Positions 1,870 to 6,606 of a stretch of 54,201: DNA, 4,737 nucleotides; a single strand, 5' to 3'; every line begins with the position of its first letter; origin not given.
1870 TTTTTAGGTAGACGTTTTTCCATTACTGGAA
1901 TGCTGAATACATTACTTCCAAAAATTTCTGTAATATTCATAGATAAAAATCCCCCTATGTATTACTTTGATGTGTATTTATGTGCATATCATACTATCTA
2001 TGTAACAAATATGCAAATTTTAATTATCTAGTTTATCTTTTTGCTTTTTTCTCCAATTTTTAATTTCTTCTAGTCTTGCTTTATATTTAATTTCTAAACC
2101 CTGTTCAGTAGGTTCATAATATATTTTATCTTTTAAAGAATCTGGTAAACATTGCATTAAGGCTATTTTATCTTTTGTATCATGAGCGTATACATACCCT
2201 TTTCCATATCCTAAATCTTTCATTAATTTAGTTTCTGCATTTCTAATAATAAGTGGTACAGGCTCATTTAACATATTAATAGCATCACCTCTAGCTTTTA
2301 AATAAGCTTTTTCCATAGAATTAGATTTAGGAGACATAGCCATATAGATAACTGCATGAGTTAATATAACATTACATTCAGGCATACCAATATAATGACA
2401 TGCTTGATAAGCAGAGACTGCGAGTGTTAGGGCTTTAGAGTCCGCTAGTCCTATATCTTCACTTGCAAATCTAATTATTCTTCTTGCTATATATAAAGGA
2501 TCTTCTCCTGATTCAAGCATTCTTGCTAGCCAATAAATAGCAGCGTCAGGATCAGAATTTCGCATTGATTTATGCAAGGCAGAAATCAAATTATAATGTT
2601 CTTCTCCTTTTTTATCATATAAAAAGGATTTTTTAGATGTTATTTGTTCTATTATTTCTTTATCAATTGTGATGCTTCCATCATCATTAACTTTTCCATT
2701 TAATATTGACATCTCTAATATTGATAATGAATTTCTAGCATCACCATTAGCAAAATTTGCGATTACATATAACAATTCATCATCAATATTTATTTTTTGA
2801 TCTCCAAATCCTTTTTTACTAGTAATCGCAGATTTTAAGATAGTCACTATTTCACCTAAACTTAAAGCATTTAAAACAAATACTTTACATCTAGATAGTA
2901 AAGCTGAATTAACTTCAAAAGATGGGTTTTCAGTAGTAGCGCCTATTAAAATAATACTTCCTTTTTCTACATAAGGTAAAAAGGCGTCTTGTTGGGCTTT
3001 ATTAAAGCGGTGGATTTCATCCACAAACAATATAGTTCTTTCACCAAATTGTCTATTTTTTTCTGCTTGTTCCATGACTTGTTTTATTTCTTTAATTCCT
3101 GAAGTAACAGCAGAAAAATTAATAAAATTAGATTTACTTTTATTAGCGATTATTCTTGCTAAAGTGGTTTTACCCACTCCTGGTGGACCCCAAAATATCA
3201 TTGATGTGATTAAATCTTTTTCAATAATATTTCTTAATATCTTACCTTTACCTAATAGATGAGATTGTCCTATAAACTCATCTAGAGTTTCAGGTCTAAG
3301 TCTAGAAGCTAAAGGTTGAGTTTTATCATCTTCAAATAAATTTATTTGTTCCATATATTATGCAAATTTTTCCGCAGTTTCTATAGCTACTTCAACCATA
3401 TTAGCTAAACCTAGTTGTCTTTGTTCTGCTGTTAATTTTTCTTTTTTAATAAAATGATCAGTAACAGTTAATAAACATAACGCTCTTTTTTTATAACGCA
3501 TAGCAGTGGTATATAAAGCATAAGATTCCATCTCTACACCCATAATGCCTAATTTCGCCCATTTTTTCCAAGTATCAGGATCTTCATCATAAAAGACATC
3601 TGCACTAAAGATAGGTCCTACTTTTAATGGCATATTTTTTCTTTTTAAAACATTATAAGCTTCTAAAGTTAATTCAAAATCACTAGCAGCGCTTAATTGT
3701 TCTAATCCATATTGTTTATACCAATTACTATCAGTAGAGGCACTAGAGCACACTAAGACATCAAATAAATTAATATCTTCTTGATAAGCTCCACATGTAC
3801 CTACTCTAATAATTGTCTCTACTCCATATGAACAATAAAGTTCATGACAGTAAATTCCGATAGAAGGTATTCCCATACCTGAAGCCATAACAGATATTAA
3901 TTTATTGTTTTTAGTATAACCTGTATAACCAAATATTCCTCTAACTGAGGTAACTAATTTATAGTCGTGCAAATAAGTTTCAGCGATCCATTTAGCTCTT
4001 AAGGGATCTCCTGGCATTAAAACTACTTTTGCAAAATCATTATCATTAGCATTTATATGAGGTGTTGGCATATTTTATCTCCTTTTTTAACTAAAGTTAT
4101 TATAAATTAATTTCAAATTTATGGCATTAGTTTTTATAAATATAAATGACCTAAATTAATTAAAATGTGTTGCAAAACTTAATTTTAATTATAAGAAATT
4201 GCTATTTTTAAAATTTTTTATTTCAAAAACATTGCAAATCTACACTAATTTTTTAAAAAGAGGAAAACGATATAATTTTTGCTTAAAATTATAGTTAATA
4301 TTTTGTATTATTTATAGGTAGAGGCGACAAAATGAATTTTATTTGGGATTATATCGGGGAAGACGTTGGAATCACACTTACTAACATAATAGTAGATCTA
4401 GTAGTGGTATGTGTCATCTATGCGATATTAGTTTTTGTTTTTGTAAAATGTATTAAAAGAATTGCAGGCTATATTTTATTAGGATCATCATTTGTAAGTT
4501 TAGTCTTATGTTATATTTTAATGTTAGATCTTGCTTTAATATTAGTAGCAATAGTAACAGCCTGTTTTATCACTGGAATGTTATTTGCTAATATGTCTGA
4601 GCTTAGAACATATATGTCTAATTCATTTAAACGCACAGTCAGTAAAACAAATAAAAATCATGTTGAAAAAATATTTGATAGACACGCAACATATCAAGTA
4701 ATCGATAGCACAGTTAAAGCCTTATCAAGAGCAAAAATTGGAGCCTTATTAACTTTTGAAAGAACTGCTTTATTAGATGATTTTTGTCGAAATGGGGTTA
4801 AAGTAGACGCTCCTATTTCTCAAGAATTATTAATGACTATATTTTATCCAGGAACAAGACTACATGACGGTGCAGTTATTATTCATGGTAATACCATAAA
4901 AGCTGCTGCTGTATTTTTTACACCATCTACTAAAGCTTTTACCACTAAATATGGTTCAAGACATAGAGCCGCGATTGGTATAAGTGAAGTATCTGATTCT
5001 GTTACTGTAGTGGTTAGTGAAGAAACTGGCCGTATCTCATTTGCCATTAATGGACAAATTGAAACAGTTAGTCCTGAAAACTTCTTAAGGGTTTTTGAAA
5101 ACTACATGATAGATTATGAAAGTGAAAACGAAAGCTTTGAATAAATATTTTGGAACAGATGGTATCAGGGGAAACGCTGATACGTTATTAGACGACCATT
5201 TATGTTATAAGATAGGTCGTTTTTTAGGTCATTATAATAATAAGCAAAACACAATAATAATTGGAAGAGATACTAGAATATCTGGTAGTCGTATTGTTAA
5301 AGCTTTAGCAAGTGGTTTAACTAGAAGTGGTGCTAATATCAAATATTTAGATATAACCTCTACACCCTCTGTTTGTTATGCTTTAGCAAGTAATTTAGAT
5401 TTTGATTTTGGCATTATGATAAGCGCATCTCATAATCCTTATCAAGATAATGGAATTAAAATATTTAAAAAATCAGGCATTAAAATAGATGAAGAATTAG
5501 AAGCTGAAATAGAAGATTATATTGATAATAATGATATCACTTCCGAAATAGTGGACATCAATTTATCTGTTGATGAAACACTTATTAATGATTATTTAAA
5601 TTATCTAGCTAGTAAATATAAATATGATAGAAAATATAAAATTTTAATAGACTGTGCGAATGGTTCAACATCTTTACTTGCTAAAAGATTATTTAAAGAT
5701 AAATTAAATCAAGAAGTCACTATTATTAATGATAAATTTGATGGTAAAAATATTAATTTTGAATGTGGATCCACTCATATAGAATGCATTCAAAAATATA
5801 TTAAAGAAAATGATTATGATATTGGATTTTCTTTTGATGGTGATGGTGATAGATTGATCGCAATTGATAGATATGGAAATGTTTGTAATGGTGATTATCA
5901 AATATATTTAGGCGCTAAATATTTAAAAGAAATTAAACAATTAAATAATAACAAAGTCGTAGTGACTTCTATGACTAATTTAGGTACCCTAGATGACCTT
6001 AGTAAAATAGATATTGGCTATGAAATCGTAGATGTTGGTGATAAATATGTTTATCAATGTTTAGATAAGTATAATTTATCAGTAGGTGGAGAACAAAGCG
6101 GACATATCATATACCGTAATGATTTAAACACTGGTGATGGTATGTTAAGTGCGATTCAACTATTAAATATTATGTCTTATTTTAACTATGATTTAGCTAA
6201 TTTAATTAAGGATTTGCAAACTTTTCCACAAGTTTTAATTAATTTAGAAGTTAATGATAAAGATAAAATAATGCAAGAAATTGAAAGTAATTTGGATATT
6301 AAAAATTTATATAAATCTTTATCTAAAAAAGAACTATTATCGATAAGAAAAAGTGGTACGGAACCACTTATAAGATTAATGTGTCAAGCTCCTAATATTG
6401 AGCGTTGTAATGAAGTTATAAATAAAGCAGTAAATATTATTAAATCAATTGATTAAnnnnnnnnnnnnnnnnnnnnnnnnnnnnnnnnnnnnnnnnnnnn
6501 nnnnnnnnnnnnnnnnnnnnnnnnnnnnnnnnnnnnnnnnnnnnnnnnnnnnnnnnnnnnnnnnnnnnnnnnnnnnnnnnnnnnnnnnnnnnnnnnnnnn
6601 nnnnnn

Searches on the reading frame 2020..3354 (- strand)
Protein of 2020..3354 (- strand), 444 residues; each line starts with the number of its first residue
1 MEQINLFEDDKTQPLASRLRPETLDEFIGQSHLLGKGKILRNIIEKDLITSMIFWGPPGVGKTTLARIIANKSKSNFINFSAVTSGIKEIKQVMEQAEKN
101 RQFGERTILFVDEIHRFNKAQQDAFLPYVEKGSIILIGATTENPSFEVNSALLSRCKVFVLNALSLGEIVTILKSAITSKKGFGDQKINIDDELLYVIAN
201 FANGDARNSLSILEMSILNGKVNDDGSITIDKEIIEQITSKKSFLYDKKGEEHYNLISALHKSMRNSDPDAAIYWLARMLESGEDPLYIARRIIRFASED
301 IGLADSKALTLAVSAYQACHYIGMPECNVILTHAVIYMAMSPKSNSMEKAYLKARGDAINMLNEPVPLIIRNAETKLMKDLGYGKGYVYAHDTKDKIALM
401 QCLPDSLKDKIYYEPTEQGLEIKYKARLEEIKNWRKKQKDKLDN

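Call 33: search_protein_families(library=pfam, proteins=[window:2020-3354:-], max_evalue=0.01)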
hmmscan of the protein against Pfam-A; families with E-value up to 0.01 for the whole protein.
window:2020-3354:- (444 aa): 25 families
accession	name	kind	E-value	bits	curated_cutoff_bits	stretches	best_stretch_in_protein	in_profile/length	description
PF12002.13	MgsA_C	-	1.6e-66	223.8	27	1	266-432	1-167/167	MgsA AAA+ ATPase C terminal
PF16193.11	AAA_assoc_2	-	7.9e-27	93.8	34.3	1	185-265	2-81/81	AAA C-terminal domain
PF00004.35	AAA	-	3.1e-19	70.2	21.2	1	52-160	1-127/131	ATPase family associated with various cellular activities (AAA)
PF05496.18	RuvB_N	-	4.7e-16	59.4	27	1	19-140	1-120/159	Holliday junction DNA helicase RuvB P-loop domain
PF13173.12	AAA_14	-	1.4e-08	35.2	27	1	53-169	6-128/129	AAA domain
PF20720.3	nSTAND3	-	2.9e-06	27.5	27.2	1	53-112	21-72/155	Novel STAND NTPase 3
PF07728.20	AAA_5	-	1e-05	26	22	1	52-137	2-98/139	AAA domain (dynein-related subfamily)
PF00158.32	Sigma54_activat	-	1.2e-05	25.5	20.2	1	50-143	23-131/168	Sigma-54 interaction domain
PF07724.20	AAA_2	-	4.4e-05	24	27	1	49-134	3-104/166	AAA domain (Cdc48 subfamily)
PF13401.12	AAA_22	-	0.00016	22.5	27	0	51-76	7-35/130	AAA domain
PF12775.13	AAA_7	-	0.00016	21.7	25.8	1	51-117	35-112/181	P-loop containing dynein motor region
PF01078.27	Mg_chelatase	-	0.00017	21.5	20.3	0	51-88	24-65/207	Magnesium chelatase, subunit ChlI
PF14532.12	Sigma54_activ_2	-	0.00028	21.6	25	1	55-135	27-102/138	Sigma-54 interaction domain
PF00931.28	NB-ARC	-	0.00064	19.5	23.5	1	37-81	6-50/248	NB-ARC domain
PF13207.12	AAA_17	-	0.0015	19.2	27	0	56-83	2-29/136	AAA domain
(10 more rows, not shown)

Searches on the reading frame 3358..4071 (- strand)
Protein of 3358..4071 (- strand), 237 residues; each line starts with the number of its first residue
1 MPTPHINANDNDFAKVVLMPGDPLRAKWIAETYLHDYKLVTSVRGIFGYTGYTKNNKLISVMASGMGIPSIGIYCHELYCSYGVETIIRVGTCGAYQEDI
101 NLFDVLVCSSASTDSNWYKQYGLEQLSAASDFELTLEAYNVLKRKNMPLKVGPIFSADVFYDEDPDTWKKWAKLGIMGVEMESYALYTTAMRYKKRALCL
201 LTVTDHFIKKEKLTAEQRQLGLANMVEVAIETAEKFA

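Call 33: search_protein_families(library=pfam, proteins=[window:3358-4071:-], max_evalue=0.01)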
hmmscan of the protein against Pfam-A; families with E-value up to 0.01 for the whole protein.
window:3358-4071:- (237 aa): 1 family
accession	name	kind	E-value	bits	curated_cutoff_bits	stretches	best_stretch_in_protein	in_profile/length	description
PF01048.26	PNP_UDP_1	-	3.7e-36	125.1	25.1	1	15-226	1-221/233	Phosphorylase superfamily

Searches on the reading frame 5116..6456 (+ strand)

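Call 33: search_protein_families(library=pfam, proteins=[window:5116-6456:+], max_evalue=0.01)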
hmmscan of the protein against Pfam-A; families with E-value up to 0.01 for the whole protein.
window:5116-6456:+ (446 aa): 5 families
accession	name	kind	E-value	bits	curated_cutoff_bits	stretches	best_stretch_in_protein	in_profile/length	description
PF02878.22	PGM_PMM_I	-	6.5e-37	126.7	22.5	1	10-140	2-135/138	Phosphoglucomutase/phosphomannomutase, alpha/beta/alpha domain I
PF02880.22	PGM_PMM_III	-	1.1e-24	87.2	20.7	1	258-367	1-111/115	Phosphoglucomutase/phosphomannomutase, alpha/beta/alpha domain III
PF02879.22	PGM_PMM_II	-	5e-13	49.9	29.3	1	159-254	6-103/103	Phosphoglucomutase/phosphomannomutase, alpha/beta/alpha domain II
PF00408.26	PGM_PMM_IV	-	2.4e-08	34.4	23.1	1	374-436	1-63/68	Phosphoglucomutase/phosphomannomutase, C-terminal domain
PF21405.3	AMG1_II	-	9.9e-05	23.3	27.8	1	163-247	21-117/118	Phosphoacetylglucosamine mutase AMG1, domain II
